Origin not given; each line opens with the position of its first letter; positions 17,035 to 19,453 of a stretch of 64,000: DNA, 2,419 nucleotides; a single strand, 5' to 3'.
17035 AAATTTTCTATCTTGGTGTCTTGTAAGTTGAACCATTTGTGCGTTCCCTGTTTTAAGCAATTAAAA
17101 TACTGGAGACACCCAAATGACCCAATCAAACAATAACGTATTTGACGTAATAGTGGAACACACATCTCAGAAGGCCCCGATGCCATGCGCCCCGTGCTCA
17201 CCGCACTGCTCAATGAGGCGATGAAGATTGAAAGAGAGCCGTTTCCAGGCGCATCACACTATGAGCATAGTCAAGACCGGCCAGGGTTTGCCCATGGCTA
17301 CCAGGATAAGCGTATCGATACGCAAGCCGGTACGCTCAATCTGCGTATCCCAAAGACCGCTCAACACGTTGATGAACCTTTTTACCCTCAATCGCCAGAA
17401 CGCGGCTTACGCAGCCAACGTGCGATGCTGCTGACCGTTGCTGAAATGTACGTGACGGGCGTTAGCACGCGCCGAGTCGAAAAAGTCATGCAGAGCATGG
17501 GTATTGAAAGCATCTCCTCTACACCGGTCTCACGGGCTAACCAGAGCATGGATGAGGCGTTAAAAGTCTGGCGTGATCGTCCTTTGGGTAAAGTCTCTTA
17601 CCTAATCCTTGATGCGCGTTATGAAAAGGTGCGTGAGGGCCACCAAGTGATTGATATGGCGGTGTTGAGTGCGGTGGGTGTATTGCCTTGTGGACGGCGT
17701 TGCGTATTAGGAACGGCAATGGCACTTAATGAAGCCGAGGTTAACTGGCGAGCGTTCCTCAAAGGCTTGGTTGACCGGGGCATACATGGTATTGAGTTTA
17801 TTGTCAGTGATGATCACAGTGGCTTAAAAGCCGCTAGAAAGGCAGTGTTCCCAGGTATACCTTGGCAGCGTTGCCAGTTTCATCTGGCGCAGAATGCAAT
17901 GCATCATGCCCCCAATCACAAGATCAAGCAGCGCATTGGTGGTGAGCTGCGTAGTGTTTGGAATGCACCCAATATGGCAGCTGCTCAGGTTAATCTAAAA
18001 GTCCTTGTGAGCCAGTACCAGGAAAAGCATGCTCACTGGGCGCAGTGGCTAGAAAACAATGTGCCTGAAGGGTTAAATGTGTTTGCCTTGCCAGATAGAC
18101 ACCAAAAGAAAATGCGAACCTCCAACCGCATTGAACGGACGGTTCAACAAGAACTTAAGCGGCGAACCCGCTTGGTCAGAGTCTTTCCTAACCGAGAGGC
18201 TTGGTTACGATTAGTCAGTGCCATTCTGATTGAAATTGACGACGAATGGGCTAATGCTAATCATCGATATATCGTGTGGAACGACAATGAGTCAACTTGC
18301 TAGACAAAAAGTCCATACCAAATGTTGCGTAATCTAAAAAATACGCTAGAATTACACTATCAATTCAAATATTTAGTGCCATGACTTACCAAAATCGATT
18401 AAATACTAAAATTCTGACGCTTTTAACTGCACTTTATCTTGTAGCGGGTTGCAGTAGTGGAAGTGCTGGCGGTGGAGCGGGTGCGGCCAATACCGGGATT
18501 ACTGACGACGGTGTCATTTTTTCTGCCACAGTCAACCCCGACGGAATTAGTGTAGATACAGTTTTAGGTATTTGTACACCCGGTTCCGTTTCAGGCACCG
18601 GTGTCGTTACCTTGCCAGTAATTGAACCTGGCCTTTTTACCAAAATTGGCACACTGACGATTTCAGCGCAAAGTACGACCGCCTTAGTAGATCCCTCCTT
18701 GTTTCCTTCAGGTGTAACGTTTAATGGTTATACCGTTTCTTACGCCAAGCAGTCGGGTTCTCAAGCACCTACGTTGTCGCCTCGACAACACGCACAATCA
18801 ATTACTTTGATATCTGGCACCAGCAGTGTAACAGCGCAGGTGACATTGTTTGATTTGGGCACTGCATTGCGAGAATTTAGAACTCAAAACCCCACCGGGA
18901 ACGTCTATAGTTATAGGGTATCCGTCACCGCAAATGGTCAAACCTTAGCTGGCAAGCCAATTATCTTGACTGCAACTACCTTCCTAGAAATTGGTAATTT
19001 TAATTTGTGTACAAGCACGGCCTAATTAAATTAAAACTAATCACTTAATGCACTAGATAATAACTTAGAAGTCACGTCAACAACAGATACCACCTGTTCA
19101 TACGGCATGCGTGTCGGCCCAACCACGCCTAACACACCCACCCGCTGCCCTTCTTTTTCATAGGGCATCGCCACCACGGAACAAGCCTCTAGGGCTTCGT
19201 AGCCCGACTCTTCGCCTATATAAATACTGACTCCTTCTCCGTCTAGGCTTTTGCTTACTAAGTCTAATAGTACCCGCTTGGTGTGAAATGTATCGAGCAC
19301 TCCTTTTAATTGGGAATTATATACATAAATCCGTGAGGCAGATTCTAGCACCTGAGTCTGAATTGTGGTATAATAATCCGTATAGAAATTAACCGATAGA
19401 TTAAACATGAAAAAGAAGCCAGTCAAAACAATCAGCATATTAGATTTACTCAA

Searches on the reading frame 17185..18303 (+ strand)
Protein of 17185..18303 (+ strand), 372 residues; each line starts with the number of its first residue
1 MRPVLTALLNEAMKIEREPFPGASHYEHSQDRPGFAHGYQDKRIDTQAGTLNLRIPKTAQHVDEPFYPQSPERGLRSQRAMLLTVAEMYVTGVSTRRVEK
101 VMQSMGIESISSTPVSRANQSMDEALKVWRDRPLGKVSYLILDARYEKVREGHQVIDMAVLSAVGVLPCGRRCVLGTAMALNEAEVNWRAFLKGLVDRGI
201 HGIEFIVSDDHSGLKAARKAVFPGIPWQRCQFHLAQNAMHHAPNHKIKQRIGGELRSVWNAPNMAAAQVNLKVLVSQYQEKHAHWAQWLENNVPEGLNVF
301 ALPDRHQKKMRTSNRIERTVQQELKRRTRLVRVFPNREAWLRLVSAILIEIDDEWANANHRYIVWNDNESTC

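Call 25: search_protein_families(library=pfam, proteins=[window:17185-18303:+], max_evalue=0.01)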
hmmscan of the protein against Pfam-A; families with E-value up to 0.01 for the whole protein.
window:17185-18303:+ (372 aa): 2 families
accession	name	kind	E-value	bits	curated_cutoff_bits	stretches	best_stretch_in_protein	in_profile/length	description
PF00872.24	Transposase_mut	-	6.5e-88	295.6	21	1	2-357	27-378/379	Transposase, Mutator family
PF10551.15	MULE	-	2.8e-08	34.5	27.6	1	156-237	13-99/99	MULE transposase domain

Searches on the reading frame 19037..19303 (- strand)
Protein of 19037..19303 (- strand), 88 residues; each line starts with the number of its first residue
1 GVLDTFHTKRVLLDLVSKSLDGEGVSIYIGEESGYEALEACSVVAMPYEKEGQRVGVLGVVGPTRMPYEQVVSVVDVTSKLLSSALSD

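Call 25: search_protein_families(library=pfam, proteins=[window:19037-19303:-], max_evalue=0.01)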
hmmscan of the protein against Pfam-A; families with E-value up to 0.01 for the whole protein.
window:19037-19303:- (88 aa): 1 family
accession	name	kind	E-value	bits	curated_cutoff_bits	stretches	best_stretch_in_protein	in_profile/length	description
PF01628.27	HrcA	-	1.5e-20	74.5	22.2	1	2-72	150-215/215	HrcA protein C terminal domain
